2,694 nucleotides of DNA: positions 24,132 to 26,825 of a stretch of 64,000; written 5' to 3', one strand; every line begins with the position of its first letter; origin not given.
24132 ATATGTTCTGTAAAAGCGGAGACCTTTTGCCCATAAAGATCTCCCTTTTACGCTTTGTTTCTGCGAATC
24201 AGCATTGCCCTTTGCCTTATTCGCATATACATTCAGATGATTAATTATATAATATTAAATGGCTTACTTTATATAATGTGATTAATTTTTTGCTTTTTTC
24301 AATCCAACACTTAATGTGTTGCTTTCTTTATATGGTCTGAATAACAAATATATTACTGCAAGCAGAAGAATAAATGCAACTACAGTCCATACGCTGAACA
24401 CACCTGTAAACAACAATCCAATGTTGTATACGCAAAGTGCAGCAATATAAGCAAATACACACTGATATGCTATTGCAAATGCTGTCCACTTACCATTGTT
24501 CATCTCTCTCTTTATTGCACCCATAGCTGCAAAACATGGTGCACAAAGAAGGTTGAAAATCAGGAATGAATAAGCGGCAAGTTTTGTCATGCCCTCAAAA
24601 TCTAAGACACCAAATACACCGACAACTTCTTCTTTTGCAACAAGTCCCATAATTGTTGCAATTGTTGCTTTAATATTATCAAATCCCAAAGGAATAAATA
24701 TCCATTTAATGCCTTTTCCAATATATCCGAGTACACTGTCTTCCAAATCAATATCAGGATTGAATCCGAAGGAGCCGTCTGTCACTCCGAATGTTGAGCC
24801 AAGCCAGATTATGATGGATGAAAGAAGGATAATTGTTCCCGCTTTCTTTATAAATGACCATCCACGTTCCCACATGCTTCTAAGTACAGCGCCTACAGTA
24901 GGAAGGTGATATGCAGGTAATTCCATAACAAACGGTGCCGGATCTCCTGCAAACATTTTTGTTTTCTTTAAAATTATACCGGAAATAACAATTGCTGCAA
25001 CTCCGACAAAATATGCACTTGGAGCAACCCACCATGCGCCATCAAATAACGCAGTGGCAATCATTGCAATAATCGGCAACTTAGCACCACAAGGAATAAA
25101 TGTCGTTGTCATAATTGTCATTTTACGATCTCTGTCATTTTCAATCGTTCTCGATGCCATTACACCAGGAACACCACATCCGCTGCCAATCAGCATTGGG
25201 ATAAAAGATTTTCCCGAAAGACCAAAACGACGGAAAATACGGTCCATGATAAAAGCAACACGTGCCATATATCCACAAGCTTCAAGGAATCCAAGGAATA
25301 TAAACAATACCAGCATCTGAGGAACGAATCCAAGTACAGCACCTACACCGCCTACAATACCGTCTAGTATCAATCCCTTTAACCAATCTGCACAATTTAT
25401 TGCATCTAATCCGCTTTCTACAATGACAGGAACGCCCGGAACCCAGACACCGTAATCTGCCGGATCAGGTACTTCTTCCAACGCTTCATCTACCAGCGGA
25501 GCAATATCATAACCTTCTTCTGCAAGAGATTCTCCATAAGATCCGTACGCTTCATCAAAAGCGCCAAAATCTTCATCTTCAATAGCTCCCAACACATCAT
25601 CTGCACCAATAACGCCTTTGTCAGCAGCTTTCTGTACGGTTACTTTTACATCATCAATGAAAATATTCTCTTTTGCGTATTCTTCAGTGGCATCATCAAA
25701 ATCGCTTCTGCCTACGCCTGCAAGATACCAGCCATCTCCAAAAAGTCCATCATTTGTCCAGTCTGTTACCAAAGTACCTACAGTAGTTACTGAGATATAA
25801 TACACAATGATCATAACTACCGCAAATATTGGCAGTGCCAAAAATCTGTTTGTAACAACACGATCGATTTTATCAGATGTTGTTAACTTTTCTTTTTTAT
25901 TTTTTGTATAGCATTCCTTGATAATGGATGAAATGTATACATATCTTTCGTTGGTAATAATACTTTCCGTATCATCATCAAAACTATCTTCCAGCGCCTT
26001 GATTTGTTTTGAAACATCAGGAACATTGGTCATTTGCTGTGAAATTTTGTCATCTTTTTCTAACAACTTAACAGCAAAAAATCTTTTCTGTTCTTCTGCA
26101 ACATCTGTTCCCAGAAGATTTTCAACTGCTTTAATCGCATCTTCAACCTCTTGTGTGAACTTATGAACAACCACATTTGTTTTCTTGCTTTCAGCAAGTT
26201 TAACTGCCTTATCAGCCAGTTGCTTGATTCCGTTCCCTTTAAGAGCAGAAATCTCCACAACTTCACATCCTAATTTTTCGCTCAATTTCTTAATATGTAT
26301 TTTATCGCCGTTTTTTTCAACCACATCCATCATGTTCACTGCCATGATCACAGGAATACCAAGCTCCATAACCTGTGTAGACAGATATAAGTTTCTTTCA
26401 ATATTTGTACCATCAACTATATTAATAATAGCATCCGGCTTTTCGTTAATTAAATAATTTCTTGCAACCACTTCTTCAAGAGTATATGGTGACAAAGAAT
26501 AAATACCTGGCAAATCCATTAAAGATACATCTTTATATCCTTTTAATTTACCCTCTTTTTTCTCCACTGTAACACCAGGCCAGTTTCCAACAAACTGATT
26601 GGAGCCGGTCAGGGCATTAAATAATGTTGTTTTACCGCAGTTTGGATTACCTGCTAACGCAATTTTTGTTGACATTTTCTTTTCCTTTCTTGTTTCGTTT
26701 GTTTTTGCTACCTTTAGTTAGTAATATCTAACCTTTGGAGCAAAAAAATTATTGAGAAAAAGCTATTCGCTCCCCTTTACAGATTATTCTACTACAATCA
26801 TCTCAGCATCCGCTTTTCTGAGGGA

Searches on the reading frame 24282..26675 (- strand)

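Call 82: search_protein_families(library=ncbifam, proteins=[window:24282-26675:-], max_evalue=1e-10)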
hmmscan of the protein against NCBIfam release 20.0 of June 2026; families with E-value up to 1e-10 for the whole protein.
window:24282-26675:- (797 aa): 7 families
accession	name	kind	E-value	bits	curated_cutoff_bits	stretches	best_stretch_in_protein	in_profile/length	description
TIGR00437.1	feoB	equivalog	1.8e-158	528.9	315.65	2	428-724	295-594/594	ferrous iron transport protein B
NF007105.0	PRK09554.1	equivalog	1.2e-145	486.6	683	2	4-302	5-306/772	Fe(2+) transporter permease subunit FeoB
TIGR03594.1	GTPase_EngA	equivalog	6.6e-18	64.9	306.7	1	4-166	2-165/432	ribosome biogenesis GTPase Der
TIGR03918.1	GTP_HydF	equivalog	6.7e-13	48.2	325.55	1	3-176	8-183/392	[FeFe] hydrogenase H-cluster maturation GTPase HydF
NF000908.1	PRK00089.1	equivalog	1.1e-12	47.9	237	1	3-165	4-171/291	GTPase Era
TIGR00231.1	small_GTP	domain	1.4e-12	47.7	42.5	1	3-156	4-161/164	GTP-binding protein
NF003255.0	PRK04213.1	equivalog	1.4e-12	47.4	164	0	3-157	10-188/204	GTP-binding protein EngB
